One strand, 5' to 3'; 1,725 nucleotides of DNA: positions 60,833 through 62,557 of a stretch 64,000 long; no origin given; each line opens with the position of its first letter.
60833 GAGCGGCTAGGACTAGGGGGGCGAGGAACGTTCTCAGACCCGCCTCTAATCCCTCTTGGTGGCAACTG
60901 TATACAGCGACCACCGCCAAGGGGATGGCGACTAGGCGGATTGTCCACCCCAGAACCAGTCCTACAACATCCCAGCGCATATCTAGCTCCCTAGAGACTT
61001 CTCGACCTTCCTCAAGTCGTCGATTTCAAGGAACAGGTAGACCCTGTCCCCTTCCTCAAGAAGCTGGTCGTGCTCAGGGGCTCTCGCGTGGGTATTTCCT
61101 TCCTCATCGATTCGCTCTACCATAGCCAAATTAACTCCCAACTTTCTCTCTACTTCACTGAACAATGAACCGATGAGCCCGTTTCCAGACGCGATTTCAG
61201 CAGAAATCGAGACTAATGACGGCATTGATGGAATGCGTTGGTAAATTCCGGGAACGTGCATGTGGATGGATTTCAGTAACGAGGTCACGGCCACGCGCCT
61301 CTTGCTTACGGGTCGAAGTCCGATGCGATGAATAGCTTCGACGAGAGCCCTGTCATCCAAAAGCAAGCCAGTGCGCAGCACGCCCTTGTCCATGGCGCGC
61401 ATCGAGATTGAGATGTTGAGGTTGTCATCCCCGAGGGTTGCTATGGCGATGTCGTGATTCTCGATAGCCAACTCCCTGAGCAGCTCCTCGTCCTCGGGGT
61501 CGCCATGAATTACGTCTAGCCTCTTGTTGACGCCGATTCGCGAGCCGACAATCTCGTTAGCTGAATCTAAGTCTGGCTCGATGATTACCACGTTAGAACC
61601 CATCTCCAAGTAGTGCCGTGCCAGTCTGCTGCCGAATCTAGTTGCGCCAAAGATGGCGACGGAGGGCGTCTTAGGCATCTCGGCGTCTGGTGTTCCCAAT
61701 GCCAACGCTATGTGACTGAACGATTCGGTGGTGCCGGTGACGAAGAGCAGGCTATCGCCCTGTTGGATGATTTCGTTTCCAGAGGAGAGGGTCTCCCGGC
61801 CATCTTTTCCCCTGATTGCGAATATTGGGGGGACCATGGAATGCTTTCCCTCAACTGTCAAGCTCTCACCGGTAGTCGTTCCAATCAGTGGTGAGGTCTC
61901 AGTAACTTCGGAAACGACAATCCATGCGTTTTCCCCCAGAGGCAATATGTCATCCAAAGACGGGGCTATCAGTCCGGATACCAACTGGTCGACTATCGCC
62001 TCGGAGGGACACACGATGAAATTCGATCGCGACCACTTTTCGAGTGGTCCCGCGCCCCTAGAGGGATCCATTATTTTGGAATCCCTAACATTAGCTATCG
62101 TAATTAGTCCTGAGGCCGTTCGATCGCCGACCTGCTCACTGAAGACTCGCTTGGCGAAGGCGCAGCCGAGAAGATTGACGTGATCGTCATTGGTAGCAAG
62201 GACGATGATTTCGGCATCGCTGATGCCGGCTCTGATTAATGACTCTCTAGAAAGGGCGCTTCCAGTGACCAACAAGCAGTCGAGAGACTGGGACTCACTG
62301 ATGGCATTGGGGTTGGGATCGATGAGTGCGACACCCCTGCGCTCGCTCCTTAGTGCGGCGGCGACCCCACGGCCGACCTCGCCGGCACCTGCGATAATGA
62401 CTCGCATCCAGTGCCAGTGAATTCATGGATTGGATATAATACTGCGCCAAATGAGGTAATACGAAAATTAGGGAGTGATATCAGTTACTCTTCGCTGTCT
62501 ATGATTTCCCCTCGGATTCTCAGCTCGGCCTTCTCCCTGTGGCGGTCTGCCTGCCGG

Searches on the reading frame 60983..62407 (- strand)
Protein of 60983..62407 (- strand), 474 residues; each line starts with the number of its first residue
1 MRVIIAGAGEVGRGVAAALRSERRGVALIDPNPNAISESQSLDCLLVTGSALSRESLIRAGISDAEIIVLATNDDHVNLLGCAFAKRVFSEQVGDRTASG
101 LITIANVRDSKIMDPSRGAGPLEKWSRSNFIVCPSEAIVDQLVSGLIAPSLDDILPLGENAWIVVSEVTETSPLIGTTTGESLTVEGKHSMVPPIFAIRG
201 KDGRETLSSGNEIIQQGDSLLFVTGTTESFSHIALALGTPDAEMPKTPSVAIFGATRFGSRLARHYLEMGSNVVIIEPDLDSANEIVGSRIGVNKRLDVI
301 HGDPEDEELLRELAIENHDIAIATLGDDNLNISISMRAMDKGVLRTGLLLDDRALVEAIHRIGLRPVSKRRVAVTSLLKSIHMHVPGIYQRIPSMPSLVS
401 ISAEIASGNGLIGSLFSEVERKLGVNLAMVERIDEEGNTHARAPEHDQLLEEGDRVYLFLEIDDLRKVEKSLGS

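Call 59: search_protein_families(library=pfam, proteins=[window:60983-62407:-], max_evalue=0.0001)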
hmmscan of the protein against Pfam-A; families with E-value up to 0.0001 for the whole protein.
window:60983-62407:- (474 aa): 4 families
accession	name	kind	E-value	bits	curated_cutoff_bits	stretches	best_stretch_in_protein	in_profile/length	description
PF02254.24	TrkA_N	-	4.5e-33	114.5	23.8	2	3-91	1-89/116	TrkA-N domain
PF13241.12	NAD_binding_7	-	1.9e-10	41.7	22.1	0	2-81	9-78/104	Putative NAD(P)-binding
PF02080.26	TrkA_C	-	2.4e-10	40.6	27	0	403-473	4-71/71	TrkA-C domain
PF02826.25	2-Hacid_dh_C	-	8.8e-05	22.4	25.1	0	2-43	38-79/178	D-isomer specific 2-hydroxyacid dehydrogenase, NAD binding domain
